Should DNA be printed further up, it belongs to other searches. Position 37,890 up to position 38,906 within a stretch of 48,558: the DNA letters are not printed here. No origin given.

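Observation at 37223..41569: Cohesin, dockerin and dockerin-sulfatase cassette between the two halves of a split transketolase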

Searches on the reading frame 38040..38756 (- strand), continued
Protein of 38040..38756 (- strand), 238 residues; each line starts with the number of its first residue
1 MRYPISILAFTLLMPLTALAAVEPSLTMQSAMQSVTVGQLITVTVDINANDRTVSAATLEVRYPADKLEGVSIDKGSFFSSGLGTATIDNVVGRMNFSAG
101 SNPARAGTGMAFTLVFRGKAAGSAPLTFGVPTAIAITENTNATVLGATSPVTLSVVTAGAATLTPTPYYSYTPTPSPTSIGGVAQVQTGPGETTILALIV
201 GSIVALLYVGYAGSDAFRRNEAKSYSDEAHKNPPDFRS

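Call 48: search_protein_families(library=pfam, proteins=[L087:1973-4081:+, L087:4084-5118:+, L087:5121-6878:+, L087:6950-7993:+, L088:2038-3798:+, L088:3815-4657:+, L089:6745-7953:+, L091:373-2250:+, L091:2319-3314:+], max_evalue=0.05)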
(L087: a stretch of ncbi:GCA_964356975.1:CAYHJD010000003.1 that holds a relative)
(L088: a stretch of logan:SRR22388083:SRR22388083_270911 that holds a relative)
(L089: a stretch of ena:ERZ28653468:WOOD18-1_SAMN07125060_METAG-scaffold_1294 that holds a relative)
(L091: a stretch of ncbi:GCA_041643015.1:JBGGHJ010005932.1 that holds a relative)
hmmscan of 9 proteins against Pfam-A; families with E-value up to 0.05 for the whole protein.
L087:1973-4081:+ (702 aa): 2 families
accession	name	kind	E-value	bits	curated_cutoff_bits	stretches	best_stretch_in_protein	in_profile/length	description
PF00404.24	Dockerin_1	-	2.7e-07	31.1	22.9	1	650-696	1-52/57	Dockerin type I domain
PF17963.7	Big_9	-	0.0016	19.8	23.6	1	65-120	25-87/89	Bacterial Ig domain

L087:4084-5118:+ (344 aa): 3 families
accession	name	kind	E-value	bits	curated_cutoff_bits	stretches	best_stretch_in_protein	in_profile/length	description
PF00404.24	Dockerin_1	-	5.5e-10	39.7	22.9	1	293-339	2-53/57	Dockerin type I domain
PF00036.39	EF-hand_1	-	0.022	14.7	25.4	0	294-307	10-23/29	EF hand domain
PF13202.12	EF-hand_5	-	0.022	14.7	25.9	0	293-306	8-21/25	EF hand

L087:5121-6878:+ (585 aa): 3 families
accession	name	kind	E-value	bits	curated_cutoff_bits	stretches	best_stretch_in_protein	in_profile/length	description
PF00404.24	Dockerin_1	-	1.3e-07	32.2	22.9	1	533-582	1-55/57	Dockerin type I domain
PF10149.14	TM231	-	0.026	14.2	23.2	0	503-550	71-123/301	Transmembrane protein 231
PF16317.11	Glyco_hydro_99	-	0.049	13.2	33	1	314-386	244-318/341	Glycosyl hydrolase family 99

L087:6950-7993:+ (347 aa): 7 families
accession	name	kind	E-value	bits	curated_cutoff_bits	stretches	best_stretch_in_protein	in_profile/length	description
PF00404.24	Dockerin_1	-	3.6e-05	24.3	22.9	1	292-338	2-52/57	Dockerin type I domain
PF13517.12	FG-GAP_3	-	0.00051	21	26.9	0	252-302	13-59/61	FG-GAP-like repeat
PF13202.12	EF-hand_5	-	0.0011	18.8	25.9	0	293-306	9-22/25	EF hand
PF00036.39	EF-hand_1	-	0.0013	18.5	25.4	0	293-309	10-26/29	EF hand domain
PF13405.12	EF-hand_6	-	0.0052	16.8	25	0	323-343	10-30/30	EF-hand domain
PF05753.20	TRAP_beta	-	0.029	14.2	22.4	0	119-198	79-157/178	Translocon-associated protein beta (TRAPB)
PF01839.29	FG-GAP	-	0.044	14.1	22.1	0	292-302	8-18/37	FG-GAP repeat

L088:2038-3798:+ (586 aa): 6 families
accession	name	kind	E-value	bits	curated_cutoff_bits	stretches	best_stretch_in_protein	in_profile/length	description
PF00404.24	Dockerin_1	-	6.9e-08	33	22.9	1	534-580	1-52/57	Dockerin type I domain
PF13517.12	FG-GAP_3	-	9.4e-05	23.4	26.9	0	551-575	36-60/61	FG-GAP-like repeat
PF10149.14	TM231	-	0.0012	18.5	23.2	0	504-552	71-124/301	Transmembrane protein 231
PF16317.11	Glyco_hydro_99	-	0.0046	16.6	33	1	315-389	244-320/341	Glycosyl hydrolase family 99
PF01839.29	FG-GAP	-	0.0089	16.3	22.1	0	561-575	5-19/37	FG-GAP repeat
PF00036.39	EF-hand_1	-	0.019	14.9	25.4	0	565-583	10-28/29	EF hand domain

L088:3815-4657:+ (280 aa): 6 families
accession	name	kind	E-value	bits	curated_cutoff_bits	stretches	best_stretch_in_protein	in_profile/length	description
PF00404.24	Dockerin_1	-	1.8e-05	25.3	22.9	1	224-270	2-51/57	Dockerin type I domain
PF00036.39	EF-hand_1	-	0.00026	20.8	25.4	0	225-241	10-26/29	EF hand domain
PF13405.12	EF-hand_6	-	0.003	17.6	25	0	256-276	10-30/30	EF-hand domain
PF13202.12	EF-hand_5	-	0.0037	17.1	25.9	0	225-238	9-22/25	EF hand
PF13517.12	FG-GAP_3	-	0.017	16.2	26.9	0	217-234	42-59/61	FG-GAP-like repeat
PF13499.12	EF-hand_7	-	0.045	14.5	30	0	225-271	12-65/67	EF-hand domain pair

L089:6745-7953:+ (402 aa): 4 families
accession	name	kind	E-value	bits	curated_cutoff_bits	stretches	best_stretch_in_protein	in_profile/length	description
PF00404.24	Dockerin_1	-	1.1e-08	35.5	22.9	1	350-399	1-55/57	Dockerin type I domain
PF07648.20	Kazal_2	-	5.8e-06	26.8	22.8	1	304-345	6-48/48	Kazal-type serine protease inhibitor domain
PF13517.12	FG-GAP_3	-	0.00031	21.7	26.9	0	331-361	29-59/61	FG-GAP-like repeat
PF00050.26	Kazal_1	-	0.0075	16.7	21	1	310-345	14-49/49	Kazal-type serine protease inhibitor domain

L091:373-2250:+ (625 aa): 1 family
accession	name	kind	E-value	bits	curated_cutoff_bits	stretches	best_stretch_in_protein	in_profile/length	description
PF00404.24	Dockerin_1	-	4.1e-07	30.5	22.9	1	574-620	2-53/57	Dockerin type I domain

L091:2319-3314:+ (331 aa): 1 family
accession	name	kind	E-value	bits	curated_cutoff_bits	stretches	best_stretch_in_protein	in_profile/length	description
PF00404.24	Dockerin_1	-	4.4e-06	27.2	22.9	1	275-319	2-50/57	Dockerin type I domain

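Call 73: find_encoding_contigs(protein=P0002, flank=9000, max_places=1)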
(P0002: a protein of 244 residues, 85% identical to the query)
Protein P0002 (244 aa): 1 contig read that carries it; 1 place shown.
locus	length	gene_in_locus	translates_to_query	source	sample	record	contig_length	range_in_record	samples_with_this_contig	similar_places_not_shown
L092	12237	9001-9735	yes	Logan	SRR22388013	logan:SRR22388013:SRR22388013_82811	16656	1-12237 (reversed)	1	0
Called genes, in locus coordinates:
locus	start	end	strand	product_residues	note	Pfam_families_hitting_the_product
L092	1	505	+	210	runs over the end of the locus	-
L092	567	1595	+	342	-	PF00044:Gp_dh_N, PF02800:Gp_dh_C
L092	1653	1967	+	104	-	PF01909:NTP_transf_2, PF18765:Polbeta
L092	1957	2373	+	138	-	PF05168:HEPN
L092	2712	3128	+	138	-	-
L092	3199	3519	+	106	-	-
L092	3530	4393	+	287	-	PF13292:DXP_synthase_N, PF00456:Transketolase_N, PF00676:E1_dh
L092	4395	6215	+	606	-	PF00404:Dockerin_1 (weak)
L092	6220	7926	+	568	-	PF00884:Sulfatase, PF16347:SGSH_C, PF00404:Dockerin_1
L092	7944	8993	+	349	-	-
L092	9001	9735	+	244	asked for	PF00963:Cohesin (weak)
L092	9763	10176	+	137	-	-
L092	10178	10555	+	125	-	-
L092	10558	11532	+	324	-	PF02779:Transket_pyr, PF02780:Transketolase_C, PF22613:Transketolase_C_1 (weak)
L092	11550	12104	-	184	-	PF03167:UDG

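Call 74: find_encoding_contigs(protein=P0003, flank=5000, max_places=1)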
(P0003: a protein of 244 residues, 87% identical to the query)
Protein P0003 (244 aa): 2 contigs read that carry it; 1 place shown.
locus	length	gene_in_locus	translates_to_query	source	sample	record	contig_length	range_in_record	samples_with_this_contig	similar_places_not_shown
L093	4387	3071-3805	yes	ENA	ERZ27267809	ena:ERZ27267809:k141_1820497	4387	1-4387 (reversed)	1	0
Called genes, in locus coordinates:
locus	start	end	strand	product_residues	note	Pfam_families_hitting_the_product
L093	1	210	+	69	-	?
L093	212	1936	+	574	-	PF00884:Sulfatase, PF16347:SGSH_C, PF00404:Dockerin_1 (weak)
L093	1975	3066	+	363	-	-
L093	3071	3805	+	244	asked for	PF00963:Cohesin (weak)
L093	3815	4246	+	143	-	-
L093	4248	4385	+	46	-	?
